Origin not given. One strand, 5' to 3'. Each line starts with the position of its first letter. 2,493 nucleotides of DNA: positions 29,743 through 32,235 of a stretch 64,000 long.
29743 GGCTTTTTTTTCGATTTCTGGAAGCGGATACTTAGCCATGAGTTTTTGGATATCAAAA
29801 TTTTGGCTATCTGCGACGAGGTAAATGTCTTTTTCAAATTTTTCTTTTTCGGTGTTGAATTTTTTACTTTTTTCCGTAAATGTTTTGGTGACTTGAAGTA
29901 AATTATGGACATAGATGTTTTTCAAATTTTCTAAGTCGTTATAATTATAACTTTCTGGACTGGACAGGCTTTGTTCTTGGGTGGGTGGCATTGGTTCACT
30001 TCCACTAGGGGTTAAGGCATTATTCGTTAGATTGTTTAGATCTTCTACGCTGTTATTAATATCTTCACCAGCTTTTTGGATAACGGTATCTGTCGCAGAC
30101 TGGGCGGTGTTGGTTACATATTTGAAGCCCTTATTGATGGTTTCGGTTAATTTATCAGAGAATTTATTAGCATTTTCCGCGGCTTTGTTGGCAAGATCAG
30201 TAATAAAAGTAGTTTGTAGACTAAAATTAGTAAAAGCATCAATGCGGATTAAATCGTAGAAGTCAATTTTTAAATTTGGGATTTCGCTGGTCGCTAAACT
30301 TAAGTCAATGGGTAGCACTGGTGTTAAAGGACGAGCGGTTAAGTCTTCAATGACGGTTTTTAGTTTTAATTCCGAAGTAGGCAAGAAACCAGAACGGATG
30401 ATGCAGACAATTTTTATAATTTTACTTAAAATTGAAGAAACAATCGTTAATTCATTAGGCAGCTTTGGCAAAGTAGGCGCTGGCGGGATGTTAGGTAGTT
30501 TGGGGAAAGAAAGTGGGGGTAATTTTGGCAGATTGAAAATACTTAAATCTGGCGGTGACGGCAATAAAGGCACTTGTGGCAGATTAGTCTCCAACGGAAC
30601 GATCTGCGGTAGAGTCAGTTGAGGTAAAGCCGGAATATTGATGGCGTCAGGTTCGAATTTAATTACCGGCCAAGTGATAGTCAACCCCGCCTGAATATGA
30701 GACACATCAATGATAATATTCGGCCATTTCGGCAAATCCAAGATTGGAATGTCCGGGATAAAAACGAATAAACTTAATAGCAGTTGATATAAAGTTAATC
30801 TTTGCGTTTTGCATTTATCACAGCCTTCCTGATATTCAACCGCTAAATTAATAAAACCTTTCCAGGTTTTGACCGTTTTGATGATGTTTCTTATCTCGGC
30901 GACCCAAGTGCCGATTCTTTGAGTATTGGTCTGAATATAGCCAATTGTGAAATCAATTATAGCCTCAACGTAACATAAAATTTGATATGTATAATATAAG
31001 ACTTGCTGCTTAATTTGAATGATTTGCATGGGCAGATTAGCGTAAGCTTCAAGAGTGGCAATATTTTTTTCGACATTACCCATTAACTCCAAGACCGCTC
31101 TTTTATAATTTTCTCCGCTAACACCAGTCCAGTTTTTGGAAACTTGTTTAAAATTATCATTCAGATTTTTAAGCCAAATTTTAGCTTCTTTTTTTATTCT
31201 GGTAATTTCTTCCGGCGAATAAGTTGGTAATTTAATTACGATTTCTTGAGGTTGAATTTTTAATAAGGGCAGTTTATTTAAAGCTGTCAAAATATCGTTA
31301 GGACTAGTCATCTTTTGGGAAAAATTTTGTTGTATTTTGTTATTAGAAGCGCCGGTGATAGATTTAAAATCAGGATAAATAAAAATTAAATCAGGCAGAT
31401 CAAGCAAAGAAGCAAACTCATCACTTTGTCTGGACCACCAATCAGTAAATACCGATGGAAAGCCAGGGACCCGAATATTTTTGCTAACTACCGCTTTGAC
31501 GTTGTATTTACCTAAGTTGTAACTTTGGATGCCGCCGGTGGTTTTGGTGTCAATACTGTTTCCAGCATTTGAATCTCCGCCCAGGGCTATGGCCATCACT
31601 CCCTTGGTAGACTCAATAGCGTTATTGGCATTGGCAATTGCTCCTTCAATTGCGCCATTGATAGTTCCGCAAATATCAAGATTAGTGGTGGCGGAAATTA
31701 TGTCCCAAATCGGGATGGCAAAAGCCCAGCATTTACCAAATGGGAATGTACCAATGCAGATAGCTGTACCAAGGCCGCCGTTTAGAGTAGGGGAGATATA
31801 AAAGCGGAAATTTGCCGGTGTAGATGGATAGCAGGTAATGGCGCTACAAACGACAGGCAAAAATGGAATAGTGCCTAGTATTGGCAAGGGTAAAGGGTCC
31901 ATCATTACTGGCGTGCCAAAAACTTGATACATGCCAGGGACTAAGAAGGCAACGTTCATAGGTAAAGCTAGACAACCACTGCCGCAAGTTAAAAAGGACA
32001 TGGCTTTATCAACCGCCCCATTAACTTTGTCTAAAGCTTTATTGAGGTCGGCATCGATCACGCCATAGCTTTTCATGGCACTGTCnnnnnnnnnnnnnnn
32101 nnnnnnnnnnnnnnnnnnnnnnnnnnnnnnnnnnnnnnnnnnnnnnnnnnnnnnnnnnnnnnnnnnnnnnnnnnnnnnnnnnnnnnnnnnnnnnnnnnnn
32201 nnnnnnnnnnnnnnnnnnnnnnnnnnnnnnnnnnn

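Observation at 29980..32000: Unassigned central module of the giant protein: Cys-rich hydrophobic block, helical region and a PxLP proline-rich tract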

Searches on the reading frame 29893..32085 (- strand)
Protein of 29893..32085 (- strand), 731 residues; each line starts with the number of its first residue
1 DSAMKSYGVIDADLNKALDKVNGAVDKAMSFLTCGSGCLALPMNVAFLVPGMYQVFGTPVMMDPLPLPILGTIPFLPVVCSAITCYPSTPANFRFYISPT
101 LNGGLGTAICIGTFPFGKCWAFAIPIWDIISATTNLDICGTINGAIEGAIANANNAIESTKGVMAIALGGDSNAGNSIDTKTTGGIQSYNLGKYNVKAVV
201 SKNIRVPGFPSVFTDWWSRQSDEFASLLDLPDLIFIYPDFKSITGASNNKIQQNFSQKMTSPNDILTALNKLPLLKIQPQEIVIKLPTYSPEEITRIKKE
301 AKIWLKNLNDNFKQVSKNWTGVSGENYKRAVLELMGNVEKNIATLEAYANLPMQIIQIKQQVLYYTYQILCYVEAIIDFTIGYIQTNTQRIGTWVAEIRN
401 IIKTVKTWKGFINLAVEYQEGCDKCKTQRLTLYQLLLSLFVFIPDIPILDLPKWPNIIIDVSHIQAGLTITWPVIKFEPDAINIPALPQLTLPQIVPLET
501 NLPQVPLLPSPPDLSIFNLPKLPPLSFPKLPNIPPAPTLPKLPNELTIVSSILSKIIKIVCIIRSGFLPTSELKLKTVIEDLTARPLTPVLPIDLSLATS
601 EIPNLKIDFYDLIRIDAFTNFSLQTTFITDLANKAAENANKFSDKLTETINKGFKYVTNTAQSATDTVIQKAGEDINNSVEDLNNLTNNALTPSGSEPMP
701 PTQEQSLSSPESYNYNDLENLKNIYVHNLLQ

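Call 8: find_homologous_proteins(query=window:29983-32055:-)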
Query window:29983-32055:-: 8000 candidates shared short words with the query, none scored E <= 0.001.

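Call 13: search_solved_structures(query=window:29893-32085:-, max_evalue=1)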
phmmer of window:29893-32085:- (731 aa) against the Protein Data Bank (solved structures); distinct sequences matched with E-value up to 1: 0.

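Call 20: search_protein_representatives(protein=window:29893-32085:-)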
Query: 731 residues. Proteins with E-value up to 0.001 (for the whole library): 395; up to 1e-10: 340; up to 1e-30: 227. The best 150 are listed.
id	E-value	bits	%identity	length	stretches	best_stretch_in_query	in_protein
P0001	1.3e-245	833.6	54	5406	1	14-685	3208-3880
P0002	9.4e-151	520.0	42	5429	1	15-670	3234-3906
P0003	2.7e-142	492.1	42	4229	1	9-660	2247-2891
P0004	8.9e-141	487.1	42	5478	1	14-682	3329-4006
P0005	1.7e-140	486.1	40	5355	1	14-651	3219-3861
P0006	1.7e-139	482.8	38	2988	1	17-682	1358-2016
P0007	1.0e-138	480.3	38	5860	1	5-710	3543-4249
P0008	8.5e-136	470.6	42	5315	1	17-653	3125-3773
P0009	7.7e-134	464.1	38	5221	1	24-680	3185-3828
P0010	3.4e-133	462.0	37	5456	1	14-681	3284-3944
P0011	5.2e-131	454.8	39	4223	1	6-686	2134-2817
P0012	4.2e-130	451.8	40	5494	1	26-677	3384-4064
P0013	1.3e-129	450.1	40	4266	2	335-682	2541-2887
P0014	7.7e-129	447.6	39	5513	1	8-681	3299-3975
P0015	8.3e-129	447.5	39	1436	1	108-695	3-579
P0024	2.2e-121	422.9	38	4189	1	13-678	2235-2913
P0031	9.2e-113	394.4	36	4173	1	8-673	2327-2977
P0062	1.1e-101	357.8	32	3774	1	21-718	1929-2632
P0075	2.8e-96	340.0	35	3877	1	26-672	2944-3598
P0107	5.7e-77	276.1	38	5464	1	25-626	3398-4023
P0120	1.5e-63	231.8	34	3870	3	331-664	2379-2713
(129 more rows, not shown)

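Call 29: find_related_loci(query=A1, collection=genome_contigs, flank=10000)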
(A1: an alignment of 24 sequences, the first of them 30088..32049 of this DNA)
Query A1 (654 aa) in genome_contigs; peptide patterns used: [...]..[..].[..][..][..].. (x = any residue, [..] = any of these).
243 stretches matched a pattern; 203 encode a relative of the query (tblastn E <= 1e-3); the best 80 are kept; 80 distinct loci.
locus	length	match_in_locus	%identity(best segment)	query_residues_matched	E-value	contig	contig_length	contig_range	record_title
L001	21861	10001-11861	60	2-654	0e+0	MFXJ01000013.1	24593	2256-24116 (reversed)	MAG: Candidatus Peregrinibacteria bacterium RIFOXYB2_FULL_32_7 rifoxyb2_full_scaffold_1560, whole genome shotgun sequenc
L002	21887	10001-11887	38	7-643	6e-144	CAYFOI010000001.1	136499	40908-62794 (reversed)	MAG TPA_asm: uncultured Candidatus Peribacteria bacterium isolate ERP019367_co2_39 genome assembly, contig: NODE_138_len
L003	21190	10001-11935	39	1-651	3e-139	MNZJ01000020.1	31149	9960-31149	MAG: Candidatus Peregrinibacteria bacterium CG2_30_44_17 cg2_3.0_scaffold_822_c, whole genome shotgun sequence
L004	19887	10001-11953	38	2-654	7e-131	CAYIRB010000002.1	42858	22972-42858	MAG TPA_asm: uncultured Candidatus Peribacteria bacterium isolate ERP119705_co25_662 genome assembly, contig: NODE_339_l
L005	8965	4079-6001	37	7-654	3e-128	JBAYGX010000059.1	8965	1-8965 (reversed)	MAG: Candidatus Gracilibacteria bacterium isolate SO_2016_GW1_135 scaffold14504_OW334_2016, whole genome shotgun sequenc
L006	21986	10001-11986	39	2-654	2e-125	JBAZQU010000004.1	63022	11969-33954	MAG: Candidatus Gracilibacteria bacterium isolate SO_2017_SWC_60 scaffold_480_c1_LP-4_2017, whole genome shotgun sequenc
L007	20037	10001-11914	38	6-649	2e-125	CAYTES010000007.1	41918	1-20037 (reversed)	MAG TPA_asm: uncultured Candidatus Peribacteria bacterium isolate SRP011637_co1_153 genome assembly, contig: NODE_176_le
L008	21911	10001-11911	38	3-651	1e-124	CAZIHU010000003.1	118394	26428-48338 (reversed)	MAG TPA_asm: uncultured Candidatus Peribacteria bacterium isolate SRP077602_co8_217 genome assembly, contig: NODE_148_le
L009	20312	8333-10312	38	1-653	2e-124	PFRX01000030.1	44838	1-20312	MAG: Candidatus Peregrinibacteria bacterium CG_4_9_14_0_2_um_filter_53_11 CG_4_9_14_0.2_um_filter_scaffold_213_c, whole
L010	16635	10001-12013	36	2-651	3e-123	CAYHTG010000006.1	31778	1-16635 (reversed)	MAG TPA_asm: uncultured Candidatus Peribacteria bacterium isolate ERP119705_co15_114 genome assembly, contig: NODE_1133_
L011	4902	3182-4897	40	2-560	3e-124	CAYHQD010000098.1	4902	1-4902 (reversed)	MAG TPA_asm: uncultured Candidatus Peribacteria bacterium isolate ERP119705_co14_575 genome assembly, contig: NODE_33733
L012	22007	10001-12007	34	2-651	3e-121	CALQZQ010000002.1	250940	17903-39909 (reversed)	MAG: Candidatus Peribacteria bacterium isolate MaH-04nov19-42 genome assembly, contig: MaH-04nov19-C17, whole genome sho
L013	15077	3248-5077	37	17-654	3e-121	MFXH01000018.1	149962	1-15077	MAG: Candidatus Peregrinibacteria bacterium RIFOXYA2_FULL_41_18 rifoxya2_full_scaffold_63, whole genome shotgun sequence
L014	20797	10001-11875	35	13-654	9e-121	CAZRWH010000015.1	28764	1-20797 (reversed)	MAG TPA_asm: uncultured Candidatus Peribacteria bacterium isolate SRP167671_co2_242 genome assembly, contig: NODE_2168_l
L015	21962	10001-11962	37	1-654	1e-120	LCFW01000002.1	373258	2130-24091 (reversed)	MAG: Candidatus Peregrinibacteria bacterium GW2011_GWF2_43_17 UV80_C0002, whole genome shotgun sequence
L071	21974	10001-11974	41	2-654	7e-145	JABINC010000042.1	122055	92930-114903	MAG: Candidatus Peregrinibacteria bacterium isolate SI060_bin36 k141_427739, whole genome shotgun sequence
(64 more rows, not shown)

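Call 36: predict_structure(alignment_id=A1)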
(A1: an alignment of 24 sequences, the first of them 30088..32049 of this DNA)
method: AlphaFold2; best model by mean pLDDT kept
length: 654 residues; sequences in the alignment: 24
mean_pLDDT: 59.9   pTM: 0.34
mean pLDDT of the five models: 59.9, 59.6, 57.5, 55.5, 52.8
residues with pLDDT >= 90: 0; 70-90: 155; 50-70: 348; < 50: 151
segments of 3 or more residues with pLDDT < 50: 1-6, 62-67, 69-72, 134-197, 228-247, 407-424, 426-431, 575-594
pLDDT, mean of each block of 10 residues (from residue 1): 48 51 55 70 64 60 47 54 74 75 74 65 58 48 42 29 26 28 27 47 63 63 54 40 48 58 64 69 79 84 79 80 83 76 69 69 67 71 69 58 51 44 48 56 65 58 67 68 67 70 63 64 62 61 58 64 73 46 35 52 59 64 72 70 66 59
secondary structure, 60 per line:
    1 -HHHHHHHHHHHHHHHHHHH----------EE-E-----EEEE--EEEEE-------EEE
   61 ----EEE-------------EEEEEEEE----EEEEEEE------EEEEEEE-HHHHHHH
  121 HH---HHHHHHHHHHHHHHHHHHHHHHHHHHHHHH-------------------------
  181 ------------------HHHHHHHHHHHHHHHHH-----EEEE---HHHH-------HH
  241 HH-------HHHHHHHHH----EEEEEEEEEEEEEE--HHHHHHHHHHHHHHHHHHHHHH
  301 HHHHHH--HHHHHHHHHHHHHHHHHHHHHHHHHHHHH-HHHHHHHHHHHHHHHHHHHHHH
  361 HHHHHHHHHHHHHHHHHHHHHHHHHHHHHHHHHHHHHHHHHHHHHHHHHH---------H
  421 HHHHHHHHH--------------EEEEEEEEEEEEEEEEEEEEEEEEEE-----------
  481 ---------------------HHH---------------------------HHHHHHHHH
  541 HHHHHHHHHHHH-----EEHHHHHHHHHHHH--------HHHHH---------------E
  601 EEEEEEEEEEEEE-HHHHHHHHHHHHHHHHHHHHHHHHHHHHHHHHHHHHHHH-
elements in order (helices of 4 or more, strands of 3 or more residues): H2-20 E40-43 E46-50 E58-60 E65-67 E81-88 E93-99 E106-112 H114-122 H126-155 H199-215 E221-224 H228-231 H239-242 H250-258 E263-276 H279-306 H309-337 H339-410 H420-429 E444-469 H532-552 H560-571 H580-584 E600-613 H615-653

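Call 41: fold_search(model_id=the predicted structure, library=pdb)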
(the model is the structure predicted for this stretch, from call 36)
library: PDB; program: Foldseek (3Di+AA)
matches with E <= 10: 52; with E <= 0.001: 0
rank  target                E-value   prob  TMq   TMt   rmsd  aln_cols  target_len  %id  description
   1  2hwg_A                1.1e+00  0.04  0.05  0.06  41.9       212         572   16  Structure of phosphorylated Enzyme I of the phosphoenolpyruvate:sugar phosphotransferase system (released 2006-11-14)
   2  5xir_MODEL_1_A        1.4e+00  0.04  0.06  0.15  20.6       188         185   13  Solution structure for human HSP70 substrate binding domain L542Y mutant (released 2018-05-16)
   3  7ung_i                3.0e+00  0.08  0.08  0.21  19.9       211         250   12  48-nm repeat of the human respiratory doublet microtubule (released 2022-10-05)
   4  7rtt_A                3.0e+00  0.06  0.09  0.12  26.6       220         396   11  Cryo-EM structure of a TTYH2 cis-dimer (released 2021-08-25)
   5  1zym_B                3.3e+00  0.12  0.07  0.16  15.4        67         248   13  AMINO TERMINAL DOMAIN OF ENZYME I FROM ESCHERICHIA COLI (released 1996-12-07)
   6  4jnf                  3.3e+00  0.04  0.06  0.16  14.2       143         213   15  Allosteric opening of the polypeptide-binding site when an Hsp70 binds ATP (released 2013-05-29)
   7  7ung_j                3.5e+00  0.08  0.09  0.22  21.9       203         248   13  48-nm repeat of the human respiratory doublet microtubule (released 2022-10-05)
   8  1ni3                  3.7e+00  0.02  0.06  0.10  25.4       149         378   10  Structure of the Schizosaccharomyces pombe YchF GTPase (released 2003-01-07)
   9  6u42_5V               4.2e+00  0.54  0.08  0.47   1.8        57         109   23  Natively decorated ciliary doublet microtubule (released 2019-11-13)
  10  7n6g_3V               4.2e+00  0.02  0.12  0.16  26.1       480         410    6  C1 of central pair (released 2022-05-18)
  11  9pee_A                4.2e+00  0.02  0.06  0.10  38.9       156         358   15  Cryo-EM structure of CCR6 bound by PF-07054894 and OXM2 (released 2025-10-01)
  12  8otz_B5               4.4e+00  0.06  0.09  0.23  21.7       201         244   13  48-nm repeat of the native axonemal doublet microtubule from bovine sperm (released 2023-11-22)
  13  7rtt_B                4.4e+00  0.04  0.08  0.13  34.8       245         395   12  Cryo-EM structure of a TTYH2 cis-dimer (released 2021-08-25)
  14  8f6r_A                4.4e+00  0.03  0.06  0.15  44.6       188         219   11  CryoEM structure of designed modular protein oligomer C6-79 (released 2023-11-29)
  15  2ezb_MODEL_1_A        4.4e+00  0.02  0.05  0.12  41.5       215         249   16  AMINO TERMINAL DOMAIN OF ENZYME I FROM ESCHERICHIA COLI, NMR, 14 STRUCTURES (released 1997-08-20)
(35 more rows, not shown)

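Call 48: search_solved_structures(query=A1, max_evalue=10)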
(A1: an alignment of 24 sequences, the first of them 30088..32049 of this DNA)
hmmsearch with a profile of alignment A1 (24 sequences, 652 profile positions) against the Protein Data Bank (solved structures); distinct sequences matched with E-value up to 10: 9.
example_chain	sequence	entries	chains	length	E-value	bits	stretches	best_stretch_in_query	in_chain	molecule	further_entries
6y04_A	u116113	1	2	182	0.45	11.8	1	269-303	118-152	Carbonic anhydrase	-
6n1l_A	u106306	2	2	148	0.53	11.6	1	276-348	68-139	Fibronectin-binding protein BBK32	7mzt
2lch_A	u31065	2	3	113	0.84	10.9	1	311-392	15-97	Protein OR38 | computationally designed four-helix bundle protein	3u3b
6xxv_C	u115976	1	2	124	3.2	9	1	275-339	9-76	S2_1.2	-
4l8i_A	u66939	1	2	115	3.5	8.9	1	277-340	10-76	RSV epitope scaffold FFL_005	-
8oyv_A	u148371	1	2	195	3.6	8.8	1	274-342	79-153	De novo designed soluble Claudin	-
6kos_A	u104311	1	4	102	3.7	8.8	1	272-342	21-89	SUWA (Super WA20)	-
3s3z_A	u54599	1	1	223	8.5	7.6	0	103-167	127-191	Tandem Cyanovirin-N Dimer CVN2L10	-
6kgx_b8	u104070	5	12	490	8.7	7.5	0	496-516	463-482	LRC2 | Phycobilisome 32.1 kDa linker polypeptide, phycocyanin-associated, rod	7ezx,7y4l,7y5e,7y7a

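Call 57: search_protein_families(library=pfam, alignment_id=A1, max_evalue=1)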
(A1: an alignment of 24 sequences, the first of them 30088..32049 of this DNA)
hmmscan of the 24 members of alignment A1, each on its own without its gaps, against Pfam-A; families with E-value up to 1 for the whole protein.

A. member 1, window:30088-32049:- (654 aa): 1 family
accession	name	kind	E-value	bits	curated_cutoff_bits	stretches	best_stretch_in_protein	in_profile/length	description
PF06013.18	WXG100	-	0.047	14.4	27.3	1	283-335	17-69/86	Proteins of 100 residues with WXG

B. families by the number of members that match (of 24 scanned): 14 families
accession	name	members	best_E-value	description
PF22542.1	Utp8_C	2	0.021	Utp8, C-terminal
PF12319.13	TryThrA_C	1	0.0017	Tryptophan-Threonine-rich plasmodium antigen C terminal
PF20553.4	Methyltransf_35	1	0.035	Putative O-methyltransferase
PF11155.13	DUF2935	1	0.043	Domain of unknown function (DUF2935)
PF09246.16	PHAT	1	0.044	PHAT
PF06013.18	WXG100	1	0.047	Proteins of 100 residues with WXG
PF12828.12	PXB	1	0.047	PX-associated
PF16512.11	RhoGAP-FF1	1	0.05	p190-A and -B Rho GAPs FF domain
PF20969.2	MASE11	1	0.063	MASE11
PF22172.1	C2c1_helical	1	0.096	CRISPR-associated endonuclease C2c1 second helical domain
PF05835.17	Synaphin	1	0.19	Synaphin protein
PF20277.3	CTD11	1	0.24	C-terminal domain 11 of the ABC-three component (ABC-3C) systems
PF16843.10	Get5_bdg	1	0.26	Binding domain to Get4 on Get5, Golgi to ER traffic protein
PF17520.7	DUF5445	1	0.41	Family of unknown function (DUF5445)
